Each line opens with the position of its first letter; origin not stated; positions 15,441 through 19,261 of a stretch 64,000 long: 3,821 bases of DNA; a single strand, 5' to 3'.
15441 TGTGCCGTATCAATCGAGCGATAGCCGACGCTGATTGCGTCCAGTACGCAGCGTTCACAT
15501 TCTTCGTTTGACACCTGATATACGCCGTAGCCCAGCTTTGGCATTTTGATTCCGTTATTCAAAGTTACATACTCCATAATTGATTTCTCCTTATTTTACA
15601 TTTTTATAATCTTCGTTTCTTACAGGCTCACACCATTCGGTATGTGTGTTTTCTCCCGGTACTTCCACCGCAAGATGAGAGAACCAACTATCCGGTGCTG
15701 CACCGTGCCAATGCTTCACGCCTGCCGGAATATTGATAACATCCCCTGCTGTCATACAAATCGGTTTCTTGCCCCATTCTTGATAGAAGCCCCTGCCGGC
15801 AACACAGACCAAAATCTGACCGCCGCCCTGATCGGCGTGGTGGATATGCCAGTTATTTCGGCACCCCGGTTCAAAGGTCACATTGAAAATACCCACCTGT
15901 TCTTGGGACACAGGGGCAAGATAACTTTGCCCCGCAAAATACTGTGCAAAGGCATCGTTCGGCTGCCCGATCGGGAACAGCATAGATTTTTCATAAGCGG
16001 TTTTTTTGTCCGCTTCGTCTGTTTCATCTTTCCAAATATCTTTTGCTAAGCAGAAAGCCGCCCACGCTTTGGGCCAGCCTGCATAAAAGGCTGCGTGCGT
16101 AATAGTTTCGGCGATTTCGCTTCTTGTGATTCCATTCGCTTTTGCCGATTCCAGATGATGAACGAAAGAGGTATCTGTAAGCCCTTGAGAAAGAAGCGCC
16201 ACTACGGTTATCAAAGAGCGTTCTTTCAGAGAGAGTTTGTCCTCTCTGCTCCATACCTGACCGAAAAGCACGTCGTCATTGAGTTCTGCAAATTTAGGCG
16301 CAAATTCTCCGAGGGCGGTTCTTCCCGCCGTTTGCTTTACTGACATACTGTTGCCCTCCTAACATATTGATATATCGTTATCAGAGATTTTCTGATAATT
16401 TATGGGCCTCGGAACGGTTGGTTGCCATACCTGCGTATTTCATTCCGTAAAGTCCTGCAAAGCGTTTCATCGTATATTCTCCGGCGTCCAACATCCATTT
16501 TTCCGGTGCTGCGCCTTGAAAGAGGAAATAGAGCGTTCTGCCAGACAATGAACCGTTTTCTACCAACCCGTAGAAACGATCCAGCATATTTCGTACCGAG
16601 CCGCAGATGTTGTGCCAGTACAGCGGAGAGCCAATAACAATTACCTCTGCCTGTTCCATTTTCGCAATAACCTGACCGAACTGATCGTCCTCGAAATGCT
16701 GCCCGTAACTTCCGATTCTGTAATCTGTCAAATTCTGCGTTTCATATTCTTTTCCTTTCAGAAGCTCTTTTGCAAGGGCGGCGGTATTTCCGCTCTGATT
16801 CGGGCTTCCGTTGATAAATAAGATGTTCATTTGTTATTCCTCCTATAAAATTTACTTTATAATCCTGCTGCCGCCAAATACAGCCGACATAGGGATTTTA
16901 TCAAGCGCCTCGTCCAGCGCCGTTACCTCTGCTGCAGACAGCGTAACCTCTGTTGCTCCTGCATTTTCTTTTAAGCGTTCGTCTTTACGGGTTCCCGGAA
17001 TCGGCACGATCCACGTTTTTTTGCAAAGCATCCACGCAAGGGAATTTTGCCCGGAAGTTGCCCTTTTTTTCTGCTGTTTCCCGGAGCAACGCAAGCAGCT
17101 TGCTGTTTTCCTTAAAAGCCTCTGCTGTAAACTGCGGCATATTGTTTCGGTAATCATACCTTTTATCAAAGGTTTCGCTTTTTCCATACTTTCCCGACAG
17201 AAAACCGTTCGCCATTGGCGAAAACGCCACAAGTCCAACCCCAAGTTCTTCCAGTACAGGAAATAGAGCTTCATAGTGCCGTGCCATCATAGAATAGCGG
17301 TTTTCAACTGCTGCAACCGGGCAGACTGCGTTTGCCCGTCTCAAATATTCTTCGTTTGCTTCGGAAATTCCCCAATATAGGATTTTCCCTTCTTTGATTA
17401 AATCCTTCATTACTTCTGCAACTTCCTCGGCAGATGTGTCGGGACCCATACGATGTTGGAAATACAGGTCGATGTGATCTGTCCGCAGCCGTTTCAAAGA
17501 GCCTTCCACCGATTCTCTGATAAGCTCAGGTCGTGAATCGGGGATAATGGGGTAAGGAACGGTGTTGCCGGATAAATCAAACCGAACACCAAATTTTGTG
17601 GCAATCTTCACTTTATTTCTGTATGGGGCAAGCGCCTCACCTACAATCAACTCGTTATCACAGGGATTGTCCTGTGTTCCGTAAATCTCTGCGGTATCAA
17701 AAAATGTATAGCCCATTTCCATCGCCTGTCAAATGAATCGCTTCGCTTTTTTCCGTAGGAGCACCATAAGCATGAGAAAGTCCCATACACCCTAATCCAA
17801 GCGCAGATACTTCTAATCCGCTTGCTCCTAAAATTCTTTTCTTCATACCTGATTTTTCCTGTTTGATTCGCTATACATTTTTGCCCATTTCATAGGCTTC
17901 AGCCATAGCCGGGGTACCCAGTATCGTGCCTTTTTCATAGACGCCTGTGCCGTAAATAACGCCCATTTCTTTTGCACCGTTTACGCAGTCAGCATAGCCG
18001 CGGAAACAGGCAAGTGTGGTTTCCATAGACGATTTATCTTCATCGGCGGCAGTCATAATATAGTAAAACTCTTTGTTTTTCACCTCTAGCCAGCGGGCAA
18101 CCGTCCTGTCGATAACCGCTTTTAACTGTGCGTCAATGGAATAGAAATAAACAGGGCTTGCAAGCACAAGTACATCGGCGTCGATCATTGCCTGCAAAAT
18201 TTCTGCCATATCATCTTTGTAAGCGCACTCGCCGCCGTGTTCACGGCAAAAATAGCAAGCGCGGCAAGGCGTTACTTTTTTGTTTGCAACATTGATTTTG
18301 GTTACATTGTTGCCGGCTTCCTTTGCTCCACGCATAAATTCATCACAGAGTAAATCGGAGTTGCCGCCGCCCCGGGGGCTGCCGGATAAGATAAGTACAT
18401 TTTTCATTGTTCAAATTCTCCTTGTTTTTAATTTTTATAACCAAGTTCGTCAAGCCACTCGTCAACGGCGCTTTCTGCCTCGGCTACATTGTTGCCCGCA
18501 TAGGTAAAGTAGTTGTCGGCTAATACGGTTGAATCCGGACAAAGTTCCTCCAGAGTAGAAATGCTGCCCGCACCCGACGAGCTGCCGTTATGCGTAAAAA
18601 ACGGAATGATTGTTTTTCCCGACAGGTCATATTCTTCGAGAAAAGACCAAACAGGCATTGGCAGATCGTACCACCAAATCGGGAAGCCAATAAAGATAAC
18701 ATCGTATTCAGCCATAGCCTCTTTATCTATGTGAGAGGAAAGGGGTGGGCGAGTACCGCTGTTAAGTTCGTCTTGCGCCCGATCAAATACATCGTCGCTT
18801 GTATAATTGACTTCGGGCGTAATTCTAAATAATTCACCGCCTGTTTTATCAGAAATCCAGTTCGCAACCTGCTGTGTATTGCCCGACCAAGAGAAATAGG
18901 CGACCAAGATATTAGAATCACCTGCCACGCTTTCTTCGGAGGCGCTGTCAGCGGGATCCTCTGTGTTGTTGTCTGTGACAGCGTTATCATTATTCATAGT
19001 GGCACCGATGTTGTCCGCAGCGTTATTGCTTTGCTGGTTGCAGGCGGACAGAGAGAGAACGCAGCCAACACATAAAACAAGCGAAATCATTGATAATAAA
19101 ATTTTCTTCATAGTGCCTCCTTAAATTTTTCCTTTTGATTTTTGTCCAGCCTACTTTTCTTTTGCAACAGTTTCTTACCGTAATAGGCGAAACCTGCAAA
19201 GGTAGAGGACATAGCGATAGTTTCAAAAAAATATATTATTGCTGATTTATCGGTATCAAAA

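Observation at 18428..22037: Core module: tandem-flavodoxin lipoprotein, esterase lipoprotein, His-rich membrane protein and flavodoxin lipoprotein, translationally coupled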

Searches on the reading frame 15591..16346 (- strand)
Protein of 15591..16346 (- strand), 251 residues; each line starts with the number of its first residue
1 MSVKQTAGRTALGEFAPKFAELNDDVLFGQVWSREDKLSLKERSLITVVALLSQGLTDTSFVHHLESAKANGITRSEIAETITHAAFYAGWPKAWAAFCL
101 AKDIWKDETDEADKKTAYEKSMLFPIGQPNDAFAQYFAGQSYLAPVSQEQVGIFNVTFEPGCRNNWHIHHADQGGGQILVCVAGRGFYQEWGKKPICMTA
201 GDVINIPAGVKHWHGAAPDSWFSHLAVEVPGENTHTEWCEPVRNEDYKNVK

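Call 3: search_protein_families(library=pfam, proteins=[window:15591-16346:-], max_evalue=0.01)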
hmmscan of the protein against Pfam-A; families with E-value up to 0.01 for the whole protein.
window:15591-16346:- (251 aa): 4 families
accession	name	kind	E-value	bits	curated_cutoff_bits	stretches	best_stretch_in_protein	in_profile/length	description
PF02627.25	CMD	-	1.6e-20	73.3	23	1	17-102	1-83/84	Carboxymuconolactone decarboxylase family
PF07883.17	Cupin_2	-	9e-08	32.2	27.2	1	156-217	3-59/70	Cupin domain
PF00190.28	Cupin_1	-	0.0045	17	22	1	145-233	26-121/151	Cupin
PF03079.20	ARD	-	0.0056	17.3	27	0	177-220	94-141/157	ARD/ARD' family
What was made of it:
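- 15591..16346 (-): Carboxymuconolactone-decarboxylase (AhpD-like) and cupin fusion protein. PF02627 and PF07883 (call 3).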

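Call 47: search_protein_families(library=ncbifam, proteins=[window:15591-16346:-], max_evalue=0.001)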
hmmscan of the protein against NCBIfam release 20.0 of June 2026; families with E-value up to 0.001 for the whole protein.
window:15591-16346:- (251 aa): 4 families
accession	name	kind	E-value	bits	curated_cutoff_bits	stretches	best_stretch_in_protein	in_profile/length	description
NF049940.1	MandnitrLy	equivalog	1.2e-30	106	140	1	132-248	12-129/130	(R)-mandelonitrile lyase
TIGR02425.1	decarb_PcaC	equivalog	3.4e-17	62.7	155.7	1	12-107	28-121/123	4-carboxymuconolactone decarboxylase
NF051488.1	bifunc_PcaDC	exception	1.1e-16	61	390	1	12-106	282-374/375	bifunctional 3-oxoadipate enol-lactonase/4-carboxymuconolactone decarboxylase PcaDC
NF051487.1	bifunc_PcaCD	exception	1.2e-05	24.6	430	1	14-120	31-139/413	bifunctional 4-carboxymuconolactone decarboxylase/3-oxoadipate enol-lactonase PcaCD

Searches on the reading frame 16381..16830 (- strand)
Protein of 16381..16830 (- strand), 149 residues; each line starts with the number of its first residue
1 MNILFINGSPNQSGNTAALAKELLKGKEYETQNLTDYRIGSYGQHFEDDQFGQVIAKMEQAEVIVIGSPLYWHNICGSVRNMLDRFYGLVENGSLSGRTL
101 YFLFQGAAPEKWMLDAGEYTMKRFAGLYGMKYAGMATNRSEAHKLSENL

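Call 3: search_protein_families(library=pfam, proteins=[window:16381-16830:-], max_evalue=0.01)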
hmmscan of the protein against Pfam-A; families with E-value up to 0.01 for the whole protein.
window:16381-16830:- (149 aa): 2 families
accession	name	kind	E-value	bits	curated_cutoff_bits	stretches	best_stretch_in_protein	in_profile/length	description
PF03358.20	FMN_red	-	1.3e-16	61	24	1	1-104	1-113/152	NADPH-dependent FMN reductase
PF02525.22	Flavodoxin_2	-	7.9e-11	42.5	27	1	1-134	1-171/198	Flavodoxin-like fold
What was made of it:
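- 16381..16830 (-): Second cytosolic FMN_red-family flavoprotein. PF03358, E 1.3e-16 (call 3).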

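Call 47: search_protein_families(library=ncbifam, proteins=[window:16381-16830:-], max_evalue=0.001)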
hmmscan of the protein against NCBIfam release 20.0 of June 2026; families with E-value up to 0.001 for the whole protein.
window:16381-16830:- (149 aa): 2 families
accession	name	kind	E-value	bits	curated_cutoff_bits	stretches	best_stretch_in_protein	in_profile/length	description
TIGR03567.1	FMN_reduc_SsuE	equivalog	1.1e-07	31.9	164.05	1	2-110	1-111/171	NADPH-dependent FMN reductase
TIGR03566.1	FMN_reduc_MsuE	equivalog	0.00022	21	212.5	1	33-98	41-102/174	FMN reductase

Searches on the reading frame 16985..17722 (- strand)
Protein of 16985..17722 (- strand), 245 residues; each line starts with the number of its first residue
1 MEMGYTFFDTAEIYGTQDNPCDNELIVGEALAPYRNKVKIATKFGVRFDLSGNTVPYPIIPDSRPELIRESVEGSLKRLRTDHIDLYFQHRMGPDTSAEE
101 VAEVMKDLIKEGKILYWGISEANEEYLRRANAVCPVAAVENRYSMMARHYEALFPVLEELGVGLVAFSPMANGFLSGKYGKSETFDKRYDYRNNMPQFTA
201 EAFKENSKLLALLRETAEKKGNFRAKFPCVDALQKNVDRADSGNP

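Call 34: search_protein_families(library=pfam, proteins=[window:16985-17722:-], max_evalue=0.0001)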
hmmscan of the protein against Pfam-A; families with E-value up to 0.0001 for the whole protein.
window:16985-17722:- (245 aa): 1 family
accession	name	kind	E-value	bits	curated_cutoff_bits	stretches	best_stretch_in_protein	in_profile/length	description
PF00248.27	Aldo_ket_red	-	1.1e-50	172.8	24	1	2-221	30-237/291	Aldo/keto reductase family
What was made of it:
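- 16855..17846 (-): Aldo/keto reductase pseudogene with two frameshifts and one stop. PF00248 (call 34).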

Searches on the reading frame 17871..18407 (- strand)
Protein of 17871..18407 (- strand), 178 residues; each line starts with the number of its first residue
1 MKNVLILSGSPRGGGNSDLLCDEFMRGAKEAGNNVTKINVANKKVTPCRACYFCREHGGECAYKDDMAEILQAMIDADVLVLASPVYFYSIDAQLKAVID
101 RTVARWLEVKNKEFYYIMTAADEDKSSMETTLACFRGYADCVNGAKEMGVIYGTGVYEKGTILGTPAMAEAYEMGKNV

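Call 3: search_protein_families(library=pfam, proteins=[window:17871-18407:-], max_evalue=0.01)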
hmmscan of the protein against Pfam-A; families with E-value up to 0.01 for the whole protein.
window:17871-18407:- (178 aa): 2 families
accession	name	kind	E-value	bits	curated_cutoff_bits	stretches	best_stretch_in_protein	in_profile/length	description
PF03358.20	FMN_red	-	9.8e-22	77.6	24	1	3-120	2-115/152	NADPH-dependent FMN reductase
PF02525.22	Flavodoxin_2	-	2.4e-14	53.9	27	1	2-104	1-105/198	Flavodoxin-like fold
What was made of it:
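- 17871..18407 (-): Cytosolic FMN_red-family flavoprotein with a CX2CX2CX6C motif; candidate cytoplasmic electron donor. PF03358, E 1e-21 (call 3).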

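Call 47: search_protein_families(library=ncbifam, proteins=[window:17871-18407:-], max_evalue=0.001)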
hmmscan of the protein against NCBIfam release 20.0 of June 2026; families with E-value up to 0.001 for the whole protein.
window:17871-18407:- (178 aa): 3 families
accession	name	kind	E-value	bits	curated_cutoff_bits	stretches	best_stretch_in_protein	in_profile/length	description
TIGR03567.1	FMN_reduc_SsuE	equivalog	8.2e-07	29.1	164.05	1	3-101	1-90/171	NADPH-dependent FMN reductase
NF007280.0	PRK09739.1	equivalog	2.7e-06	27.2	162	1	2-103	4-106/199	NAD(P)H oxidoreductase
TIGR03566.1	FMN_reduc_MsuE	equivalog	0.0002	21.2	212.5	1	64-102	56-94/174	FMN reductase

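Call 67: search_solved_structures(query=window:17871-18407:-, max_evalue=0.001, show_alignments=2)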
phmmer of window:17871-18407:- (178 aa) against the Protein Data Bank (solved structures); distinct sequences matched with E-value up to 0.001: 2.
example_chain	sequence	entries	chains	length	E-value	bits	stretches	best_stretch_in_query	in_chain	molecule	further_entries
7d38_A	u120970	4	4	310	4.2e-11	46.4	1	4-101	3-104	Cd1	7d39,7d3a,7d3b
1rli_A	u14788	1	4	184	1.6e-06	31.5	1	4-104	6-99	Trp Repressor Binding Protein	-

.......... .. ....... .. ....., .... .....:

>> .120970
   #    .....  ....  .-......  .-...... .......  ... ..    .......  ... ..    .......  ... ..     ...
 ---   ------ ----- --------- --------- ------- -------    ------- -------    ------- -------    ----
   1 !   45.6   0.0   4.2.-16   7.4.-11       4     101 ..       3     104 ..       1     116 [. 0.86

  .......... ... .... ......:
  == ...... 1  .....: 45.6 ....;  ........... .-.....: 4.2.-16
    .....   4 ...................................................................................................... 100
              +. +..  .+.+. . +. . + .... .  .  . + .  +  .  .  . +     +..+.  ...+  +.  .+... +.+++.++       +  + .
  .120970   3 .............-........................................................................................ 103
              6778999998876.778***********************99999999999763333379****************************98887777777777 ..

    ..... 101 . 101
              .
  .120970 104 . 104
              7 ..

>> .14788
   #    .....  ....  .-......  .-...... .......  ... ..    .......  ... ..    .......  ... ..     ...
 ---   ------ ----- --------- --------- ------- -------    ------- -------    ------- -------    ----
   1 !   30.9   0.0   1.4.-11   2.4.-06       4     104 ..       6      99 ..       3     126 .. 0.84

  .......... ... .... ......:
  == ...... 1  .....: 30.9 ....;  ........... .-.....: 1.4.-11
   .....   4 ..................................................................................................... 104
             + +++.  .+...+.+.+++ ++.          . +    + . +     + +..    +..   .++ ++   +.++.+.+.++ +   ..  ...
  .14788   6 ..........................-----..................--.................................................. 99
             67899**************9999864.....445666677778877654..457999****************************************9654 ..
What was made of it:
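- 17871..18407 (-): Matches 7D38 at E 4e-11 (call 67).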

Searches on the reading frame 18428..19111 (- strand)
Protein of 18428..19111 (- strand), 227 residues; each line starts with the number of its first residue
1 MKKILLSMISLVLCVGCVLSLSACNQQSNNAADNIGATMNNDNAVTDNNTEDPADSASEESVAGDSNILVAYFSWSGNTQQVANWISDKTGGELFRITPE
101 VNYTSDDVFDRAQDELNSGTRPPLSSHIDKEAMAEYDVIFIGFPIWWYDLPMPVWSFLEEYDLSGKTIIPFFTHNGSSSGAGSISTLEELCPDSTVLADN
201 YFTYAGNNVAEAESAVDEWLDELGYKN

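Call 3: search_protein_families(library=pfam, proteins=[window:18428-19111:-], max_evalue=0.01)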
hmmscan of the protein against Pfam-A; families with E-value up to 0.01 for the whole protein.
window:18428-19111:- (227 aa): 4 families
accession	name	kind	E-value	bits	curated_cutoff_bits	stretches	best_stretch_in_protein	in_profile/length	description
PF12682.12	Flavodoxin_4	-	9.3e-30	103.6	24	1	67-221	1-153/155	Flavodoxin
PF12724.12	Flavodoxin_5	-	0.00011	23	27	0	69-95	1-29/145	Flavodoxin domain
PF02525.22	Flavodoxin_2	-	0.00083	19.6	27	1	124-161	65-103/198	Flavodoxin-like fold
PF12641.12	Flavodoxin_3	-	0.0071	16.6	27.5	0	69-92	1-24/160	Flavodoxin domain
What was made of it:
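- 18428..19111 (-): Single-domain Flavodoxin_4 lipoprotein. Its start overlaps the DUF4405 stop (ATGA). PF12682, E 9e-30 (call 3).
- Checked: 18428-19111 is Flavodoxin_4 (E 9e-30, call 3).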

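Call 47: search_protein_families(library=ncbifam, proteins=[window:18428-19111:-], max_evalue=0.001)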
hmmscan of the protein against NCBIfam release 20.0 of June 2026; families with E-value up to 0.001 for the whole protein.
window:18428-19111:- (227 aa): 6 families
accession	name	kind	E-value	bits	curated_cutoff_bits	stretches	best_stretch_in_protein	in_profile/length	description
NF005501.0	PRK07116.1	subfamily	3e-38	130.8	198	1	65-223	3-159/161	flavodoxin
NF005389.0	PRK06934.1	equivalog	1.8e-34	118.9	172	1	61-225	56-219/221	flavodoxin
NF038196.1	ferrodoxin_EFR1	subfamily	2.8e-09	37.4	75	1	122-196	26-100/242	EFR1 family ferrodoxin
NF005216.0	PRK06703.1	subfamily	0.00026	21.1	127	0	67-89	3-25/151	flavodoxin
TIGR01753.1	flav_short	equivalog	0.00047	20.7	123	0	68-89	1-22/140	flavodoxin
NF006737.0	PRK09267.1-3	equivalog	0.0005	19.7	238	0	129-155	40-66/174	flavodoxin FldA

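Call 68: search_solved_structures(query=window:18428-19111:-, max_evalue=0.001, show_alignments=1)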
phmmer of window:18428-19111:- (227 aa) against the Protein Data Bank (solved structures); distinct sequences matched with E-value up to 0.001: 4.
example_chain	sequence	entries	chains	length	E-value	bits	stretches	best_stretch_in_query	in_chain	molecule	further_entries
3klb_A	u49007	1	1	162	5.9e-24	88.6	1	65-193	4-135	Putative Flavoprotein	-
4ici_A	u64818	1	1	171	1.1e-23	87.8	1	63-195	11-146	Putative flavoprotein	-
4j8p_A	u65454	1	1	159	1.7e-20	77.3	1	67-182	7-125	Flavodoxin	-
2mwm_A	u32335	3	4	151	2e-06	31.3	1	68-181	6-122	Putative trp repressor binding protein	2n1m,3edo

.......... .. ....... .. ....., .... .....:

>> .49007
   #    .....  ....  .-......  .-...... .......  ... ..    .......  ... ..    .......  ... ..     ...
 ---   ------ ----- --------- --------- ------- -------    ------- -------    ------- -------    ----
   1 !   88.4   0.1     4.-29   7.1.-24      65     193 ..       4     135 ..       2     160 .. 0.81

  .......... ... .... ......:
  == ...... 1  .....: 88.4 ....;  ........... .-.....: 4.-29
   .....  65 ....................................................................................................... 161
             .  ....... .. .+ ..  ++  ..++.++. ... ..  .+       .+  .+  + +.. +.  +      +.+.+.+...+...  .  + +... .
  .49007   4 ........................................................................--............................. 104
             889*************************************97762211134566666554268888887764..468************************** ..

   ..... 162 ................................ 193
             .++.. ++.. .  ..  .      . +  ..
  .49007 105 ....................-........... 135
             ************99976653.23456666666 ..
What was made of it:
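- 18428..19111 (-): Matches 3KLB at E 6e-24 (call 68).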
